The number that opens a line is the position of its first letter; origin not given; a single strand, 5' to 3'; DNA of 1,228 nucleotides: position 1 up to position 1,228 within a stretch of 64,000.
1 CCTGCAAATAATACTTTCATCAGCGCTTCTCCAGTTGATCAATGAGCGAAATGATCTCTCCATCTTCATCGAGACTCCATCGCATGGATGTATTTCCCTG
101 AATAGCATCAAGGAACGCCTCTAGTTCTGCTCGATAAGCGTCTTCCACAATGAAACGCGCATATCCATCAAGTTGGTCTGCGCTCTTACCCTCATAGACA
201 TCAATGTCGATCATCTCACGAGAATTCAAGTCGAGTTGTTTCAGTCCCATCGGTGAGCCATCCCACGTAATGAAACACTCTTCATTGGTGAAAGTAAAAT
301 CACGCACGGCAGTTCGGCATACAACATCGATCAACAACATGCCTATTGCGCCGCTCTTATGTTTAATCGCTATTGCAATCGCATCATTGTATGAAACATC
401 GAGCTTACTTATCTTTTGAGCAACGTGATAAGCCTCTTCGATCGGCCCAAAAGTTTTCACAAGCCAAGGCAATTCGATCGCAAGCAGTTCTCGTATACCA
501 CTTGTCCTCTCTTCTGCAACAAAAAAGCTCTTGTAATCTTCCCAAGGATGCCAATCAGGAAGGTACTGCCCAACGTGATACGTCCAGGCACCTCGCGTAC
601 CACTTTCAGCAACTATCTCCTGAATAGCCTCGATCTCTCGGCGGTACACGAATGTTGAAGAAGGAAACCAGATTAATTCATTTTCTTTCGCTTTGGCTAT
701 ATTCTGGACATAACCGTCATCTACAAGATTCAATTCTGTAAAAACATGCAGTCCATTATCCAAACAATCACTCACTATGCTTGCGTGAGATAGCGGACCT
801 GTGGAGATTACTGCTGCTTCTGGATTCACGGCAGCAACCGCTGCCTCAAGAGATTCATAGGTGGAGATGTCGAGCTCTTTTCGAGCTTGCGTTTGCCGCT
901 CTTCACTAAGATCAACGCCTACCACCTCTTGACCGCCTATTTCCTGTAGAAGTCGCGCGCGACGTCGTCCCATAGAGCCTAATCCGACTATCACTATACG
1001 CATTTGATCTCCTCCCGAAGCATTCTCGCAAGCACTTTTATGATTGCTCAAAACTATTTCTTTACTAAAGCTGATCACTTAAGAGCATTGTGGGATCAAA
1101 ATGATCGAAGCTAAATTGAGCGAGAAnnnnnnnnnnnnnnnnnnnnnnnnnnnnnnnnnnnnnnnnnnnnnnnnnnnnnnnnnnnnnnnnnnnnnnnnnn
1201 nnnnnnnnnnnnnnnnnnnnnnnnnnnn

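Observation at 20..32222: ~31 kb AT-richer, single-strand glycan locus abutting GC-rich housekeeping DNA (probable horizontally acquired surface-polysaccharide island)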

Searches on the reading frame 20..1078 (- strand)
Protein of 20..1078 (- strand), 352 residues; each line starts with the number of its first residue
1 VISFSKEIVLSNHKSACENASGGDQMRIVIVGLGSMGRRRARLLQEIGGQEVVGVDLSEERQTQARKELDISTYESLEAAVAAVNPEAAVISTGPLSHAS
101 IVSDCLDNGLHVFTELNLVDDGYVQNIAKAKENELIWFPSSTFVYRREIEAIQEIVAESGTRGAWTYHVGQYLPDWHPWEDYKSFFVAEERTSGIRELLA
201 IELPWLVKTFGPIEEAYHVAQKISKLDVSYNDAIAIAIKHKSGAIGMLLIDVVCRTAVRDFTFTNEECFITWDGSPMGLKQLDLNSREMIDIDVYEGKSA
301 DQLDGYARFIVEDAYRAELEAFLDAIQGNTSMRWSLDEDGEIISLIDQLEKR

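Call 5: search_protein_families(library=pfam, proteins=[window:20-1078:-])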
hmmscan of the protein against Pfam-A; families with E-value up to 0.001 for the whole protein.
window:20-1078:- (352 aa): 2 families
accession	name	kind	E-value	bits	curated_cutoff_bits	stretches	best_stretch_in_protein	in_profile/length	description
PF01408.29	GFO_IDH_MocA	-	4.6e-13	50.4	24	1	26-115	1-92/120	Oxidoreductase family, NAD-binding Rossmann fold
PF02254.24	TrkA_N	-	1.5e-05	25.7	23.8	1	28-69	1-41/116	TrkA-N domain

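Call 11: search_protein_families(library=ncbifam, proteins=[window:20-1078:-], max_evalue=0.01)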
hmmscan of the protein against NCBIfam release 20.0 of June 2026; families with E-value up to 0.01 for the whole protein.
window:20-1078:- (352 aa): 14 families
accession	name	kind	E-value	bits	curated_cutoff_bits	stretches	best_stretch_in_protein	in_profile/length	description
TIGR04380.1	myo_inos_iolG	equivalog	1.2e-10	40.8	355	1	25-116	1-95/330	inositol 2-dehydrogenase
NF040723.1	UDP-GlcNAcDh_Arch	equivalog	9.6e-07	28.6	450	1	26-120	1-95/302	UDP-N-acetylglucosamine 3-dehydrogenase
NF052679.1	InsChiInosDhIolG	equivalog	2.1e-05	23.7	540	1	26-118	3-99/343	bifunctional inositol 2-dehydrogenase/D-chiro-inositol 1-dehydrogenase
NF007039.0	PRK09496.3-2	equivalog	5.6e-05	22.1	293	1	26-74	1-48/446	Trk system potassium transporter TrkA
NF007161.0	PRK09599.1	subfamily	0.00011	21.5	271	1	26-119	1-90/302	NADP-dependent phosphogluconate dehydrogenase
NF009092.0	PRK12428.1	subfamily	0.00035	20.3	242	1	26-86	6-67/261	coniferyl-alcohol dehydrogenase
TIGR03025.1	EPS_sugtrans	subfamily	0.0021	17.3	295.55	1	21-121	121-223/445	exopolysaccharide biosynthesis polyprenyl glycosylphosphotransferase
TIGR03366.1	HpnZ_proposed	hypoth_equivalog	0.0027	16.9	328.1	1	17-67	148-198/315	putative phosphonate catabolism associated alcohol dehydrogenase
NF058561.1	BT_2158_fam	equivalog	0.0038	15.9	750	1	8-119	18-130/487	glycoside 3-dehydrogenase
NF041369.1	Dhydh_Halo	equivalog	0.0056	16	400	1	24-99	131-199/305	D-2-hydroxyacid dehydrogenase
NF007041.0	PRK09496.3-4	equivalog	0.0059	15.4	386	1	26-77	1-51/450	Trk system potassium transporter TrkA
NF042925.1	FHMPC_DH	equivalog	0.0061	15.9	500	1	26-74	1-48/304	5-formyl-3-hydroxy-2-methylpyridine 4-carboxylate 5-dehydrogenase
NF007034.0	PRK09496.2-1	subfamily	0.0067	15.4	344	1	26-84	1-57/445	Trk system potassium transporter TrkA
NF007038.0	PRK09496.2-6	equivalog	0.008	15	374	0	26-82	1-56/445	Trk system potassium transporter TrkA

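Call 21: find_encoding_contigs(protein=window:20-1078:-, flank=10000, max_places=10)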
Protein window:20-1078:- (352 aa): no gene with exactly this product is on record in the collection.

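Call 22: find_encoding_contigs(protein=window:20-1003:-, flank=10000, max_places=10)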
Protein window:20-1003:- (327 aa): 3 contigs read that carry it; 2 places shown.
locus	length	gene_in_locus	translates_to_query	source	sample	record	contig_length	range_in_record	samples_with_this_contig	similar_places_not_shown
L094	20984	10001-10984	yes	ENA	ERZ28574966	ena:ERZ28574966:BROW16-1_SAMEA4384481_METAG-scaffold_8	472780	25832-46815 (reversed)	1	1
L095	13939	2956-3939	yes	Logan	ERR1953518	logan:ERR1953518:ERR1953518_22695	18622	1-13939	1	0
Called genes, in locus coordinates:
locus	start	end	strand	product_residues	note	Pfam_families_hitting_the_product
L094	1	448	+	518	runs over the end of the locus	-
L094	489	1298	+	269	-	PF02397:Bac_transf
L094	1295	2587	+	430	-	PF02222:ATP-grasp (weak), PF13535:ATP-grasp_4 (weak)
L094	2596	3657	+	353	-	PF02423:OCD_Mu_crystall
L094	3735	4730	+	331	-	PF14397:ATPgrasp_ST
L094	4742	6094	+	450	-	-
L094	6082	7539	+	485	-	PF01943:Polysacc_synt, PF03023:MurJ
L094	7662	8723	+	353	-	PF00535:Glycos_transf_2, PF10111:Glyco_tranf_2_2, PF13641:Glyco_tranf_2_3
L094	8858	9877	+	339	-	PF01073:3Beta_HSD, PF01370:Epimerase, PF02719:Polysacc_synt_2, PF04321:RmlD_sub_bind, PF16363:GDP_Man_Dehyd, PF07993:NAD_binding_4, PF13460:NAD_binding_10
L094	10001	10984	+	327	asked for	PF01408:GFO_IDH_MocA, PF02254:TrkA_N (faint)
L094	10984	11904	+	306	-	PF01408:GFO_IDH_MocA (faint)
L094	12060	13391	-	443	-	PF01041:DegT_DnrJ_EryC1, PF01212:Beta_elim_lyase (weak)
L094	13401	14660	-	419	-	PF03721:UDPG_MGDP_dh_N, PF00984:UDPG_MGDP_dh, PF03720:UDPG_MGDP_dh_C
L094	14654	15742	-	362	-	PF01073:3Beta_HSD, PF01370:Epimerase, PF07993:NAD_binding_4 (faint), PF16363:GDP_Man_Dehyd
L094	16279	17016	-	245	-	-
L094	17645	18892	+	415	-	-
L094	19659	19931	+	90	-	PF00908:dTDP_sugar_isom (weak)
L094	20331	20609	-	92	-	-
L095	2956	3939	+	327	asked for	PF01408:GFO_IDH_MocA, PF02254:TrkA_N (faint)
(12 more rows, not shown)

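Call 68: find_homologous_proteins(query=L094:17645-18892:+, max_evalue=0.00001)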
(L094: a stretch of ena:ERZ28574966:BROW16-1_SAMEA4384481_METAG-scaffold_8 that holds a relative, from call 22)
Query L094:17645-18892:+ (415 aa): 12 proteins with E <= 0.00001 among 2533 candidates.
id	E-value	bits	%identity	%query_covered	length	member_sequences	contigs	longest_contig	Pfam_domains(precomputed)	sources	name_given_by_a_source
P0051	7.1e-288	972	100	100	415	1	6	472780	-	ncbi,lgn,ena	-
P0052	2.1e-218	743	77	100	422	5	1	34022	-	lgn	-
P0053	2.7e-132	460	51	99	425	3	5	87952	-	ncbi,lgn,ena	-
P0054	6.4e-106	373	44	99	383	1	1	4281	-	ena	-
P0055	2.7e-92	328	41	99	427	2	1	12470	-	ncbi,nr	ncbi:MAG: hypothetical protein VB027_10905 [Gordonibacter sp.]|nr:hypothetical protein [Gordonibacte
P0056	7.2e-91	323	40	99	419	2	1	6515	-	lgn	-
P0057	1.6e-77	279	39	99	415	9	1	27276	-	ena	-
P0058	4.6e-75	271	38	97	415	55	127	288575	-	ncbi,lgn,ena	-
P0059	2.8e-72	262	37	97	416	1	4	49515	-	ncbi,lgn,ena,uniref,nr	ncbi:hypothetical protein [uncultured Slackia sp.]|uniref:hypothetical protein n=1 Tax=uncultured Sl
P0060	3.8e-66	242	35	96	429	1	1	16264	-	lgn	-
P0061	5.6e-22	96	26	73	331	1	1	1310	-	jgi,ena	-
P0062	9.3e-22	96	25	86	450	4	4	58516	-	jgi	jgi:hypothetical protein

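Call 69: find_encoding_contigs(protein=P0051, flank=10000, max_places=6)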
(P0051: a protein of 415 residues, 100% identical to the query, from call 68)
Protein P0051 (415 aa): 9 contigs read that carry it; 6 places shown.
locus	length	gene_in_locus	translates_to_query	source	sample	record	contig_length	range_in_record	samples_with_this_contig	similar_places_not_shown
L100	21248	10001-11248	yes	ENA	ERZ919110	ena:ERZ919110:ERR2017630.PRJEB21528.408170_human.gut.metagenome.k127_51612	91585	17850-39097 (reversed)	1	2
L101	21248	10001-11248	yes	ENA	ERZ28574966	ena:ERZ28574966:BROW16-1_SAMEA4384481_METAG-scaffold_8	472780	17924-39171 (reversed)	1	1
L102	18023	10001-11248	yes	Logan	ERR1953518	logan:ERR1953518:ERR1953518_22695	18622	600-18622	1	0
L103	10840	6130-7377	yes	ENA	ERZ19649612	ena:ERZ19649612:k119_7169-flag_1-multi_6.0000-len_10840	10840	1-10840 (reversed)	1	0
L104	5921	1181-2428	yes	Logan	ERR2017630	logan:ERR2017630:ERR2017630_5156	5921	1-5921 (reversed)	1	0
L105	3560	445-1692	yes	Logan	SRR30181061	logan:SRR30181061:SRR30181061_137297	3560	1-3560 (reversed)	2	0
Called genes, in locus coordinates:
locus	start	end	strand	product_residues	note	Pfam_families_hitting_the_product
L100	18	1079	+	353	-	PF00535:Glycos_transf_2, PF10111:Glyco_tranf_2_2, PF13641:Glyco_tranf_2_3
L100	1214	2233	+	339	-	PF01073:3Beta_HSD, PF01370:Epimerase, PF02719:Polysacc_synt_2, PF04321:RmlD_sub_bind, PF16363:GDP_Man_Dehyd, PF07993:NAD_binding_4, PF13460:NAD_binding_10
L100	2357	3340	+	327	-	PF01408:GFO_IDH_MocA, PF02254:TrkA_N (faint)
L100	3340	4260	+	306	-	PF01408:GFO_IDH_MocA (faint)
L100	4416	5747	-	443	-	PF01041:DegT_DnrJ_EryC1, PF01212:Beta_elim_lyase (weak)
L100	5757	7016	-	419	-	PF03721:UDPG_MGDP_dh_N, PF00984:UDPG_MGDP_dh, PF03720:UDPG_MGDP_dh_C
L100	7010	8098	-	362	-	PF01073:3Beta_HSD, PF01370:Epimerase, PF07993:NAD_binding_4 (faint), PF16363:GDP_Man_Dehyd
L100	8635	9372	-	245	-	-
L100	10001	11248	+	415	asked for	-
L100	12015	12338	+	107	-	PF00908:dTDP_sugar_isom (weak)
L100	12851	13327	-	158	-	PF01381:HTH_3 (weak), PF13560:HTH_31 (weak)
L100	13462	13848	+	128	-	-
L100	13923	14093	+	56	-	-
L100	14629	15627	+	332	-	PF13310:Virulence_RhuM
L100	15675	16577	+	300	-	PF19127:Choline_bind_3, PF01473:Choline_bind_1, PF19127:Choline_bind_3, PF01473:Choline_bind_1, PF19127:Choline_bind_3, PF01473:Choline_bind_1 (weak), PF19127:Choline_bind_3, PF19085:Choline_bind_2, +1 more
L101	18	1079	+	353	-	PF00535:Glycos_transf_2, PF10111:Glyco_tranf_2_2, PF13641:Glyco_tranf_2_3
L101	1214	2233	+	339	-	PF01073:3Beta_HSD, PF01370:Epimerase, PF02719:Polysacc_synt_2, PF04321:RmlD_sub_bind, PF16363:GDP_Man_Dehyd, PF07993:NAD_binding_4, PF13460:NAD_binding_10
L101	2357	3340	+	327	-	PF01408:GFO_IDH_MocA, PF02254:TrkA_N (faint)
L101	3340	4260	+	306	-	PF01408:GFO_IDH_MocA (faint)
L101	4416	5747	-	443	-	PF01041:DegT_DnrJ_EryC1, PF01212:Beta_elim_lyase (weak)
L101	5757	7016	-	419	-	PF03721:UDPG_MGDP_dh_N, PF00984:UDPG_MGDP_dh, PF03720:UDPG_MGDP_dh_C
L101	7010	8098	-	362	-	PF01073:3Beta_HSD, PF01370:Epimerase, PF07993:NAD_binding_4 (faint), PF16363:GDP_Man_Dehyd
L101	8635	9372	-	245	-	-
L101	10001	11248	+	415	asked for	-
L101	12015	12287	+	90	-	PF00908:dTDP_sugar_isom (weak)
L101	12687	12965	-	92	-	-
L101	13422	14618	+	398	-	-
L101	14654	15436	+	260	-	PF07505:DUF5131 (weak), PF04055:Radical_SAM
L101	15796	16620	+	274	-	-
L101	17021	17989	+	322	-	PF19127:Choline_bind_3, PF01473:Choline_bind_1, PF19127:Choline_bind_3, PF01473:Choline_bind_1, PF19127:Choline_bind_3, PF01473:Choline_bind_1 (weak), PF19127:Choline_bind_3, PF19085:Choline_bind_2, +1 more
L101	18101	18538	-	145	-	PF01575:MaoC_dehydratas, PF13452:FAS1_DH_region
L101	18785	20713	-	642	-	PF04892:VanZ-LLP1, PF06271:RDD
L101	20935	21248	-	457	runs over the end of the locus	PF05977:MFS_3, PF07690:MFS_1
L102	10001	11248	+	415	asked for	-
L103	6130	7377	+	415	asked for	-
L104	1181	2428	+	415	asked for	-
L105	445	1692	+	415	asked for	-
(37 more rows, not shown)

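Call 76: find_encoding_contigs(protein=P0052, flank=10000, max_places=3)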
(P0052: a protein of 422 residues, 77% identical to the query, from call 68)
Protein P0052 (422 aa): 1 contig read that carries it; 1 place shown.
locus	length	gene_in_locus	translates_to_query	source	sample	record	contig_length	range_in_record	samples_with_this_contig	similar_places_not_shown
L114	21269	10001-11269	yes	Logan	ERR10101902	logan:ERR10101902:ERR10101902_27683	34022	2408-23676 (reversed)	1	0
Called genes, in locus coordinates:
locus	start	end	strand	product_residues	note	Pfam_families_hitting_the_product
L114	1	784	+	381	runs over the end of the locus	PF02350:Epimerase_2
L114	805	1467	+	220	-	PF17836:PglD_N, PF25087:GMPPB_C (faint), PF00132:Hexapep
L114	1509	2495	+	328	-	PF01408:GFO_IDH_MocA, PF22725:GFO_IDH_MocA_C3 (weak)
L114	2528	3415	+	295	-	-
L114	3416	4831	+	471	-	PF02348:CTP_transf_3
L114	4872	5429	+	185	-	-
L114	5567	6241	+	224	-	-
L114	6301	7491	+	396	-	PF05368:NmrA (weak), PF01073:3Beta_HSD, PF01370:Epimerase, PF02719:Polysacc_synt_2, PF07993:NAD_binding_4, PF16363:GDP_Man_Dehyd, PF01370:Epimerase, PF16363:GDP_Man_Dehyd, +2 more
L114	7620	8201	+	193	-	PF00908:dTDP_sugar_isom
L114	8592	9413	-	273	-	-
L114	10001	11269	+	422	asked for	-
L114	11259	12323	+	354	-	-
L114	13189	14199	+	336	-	PF14130:Cap4_nuclease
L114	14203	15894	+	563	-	-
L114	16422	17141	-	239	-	-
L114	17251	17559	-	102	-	PF01022:HTH_5 (faint)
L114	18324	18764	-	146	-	PF01575:MaoC_dehydratas, PF13452:FAS1_DH_region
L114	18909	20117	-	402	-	PF06271:RDD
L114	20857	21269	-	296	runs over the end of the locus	PF07690:MFS_1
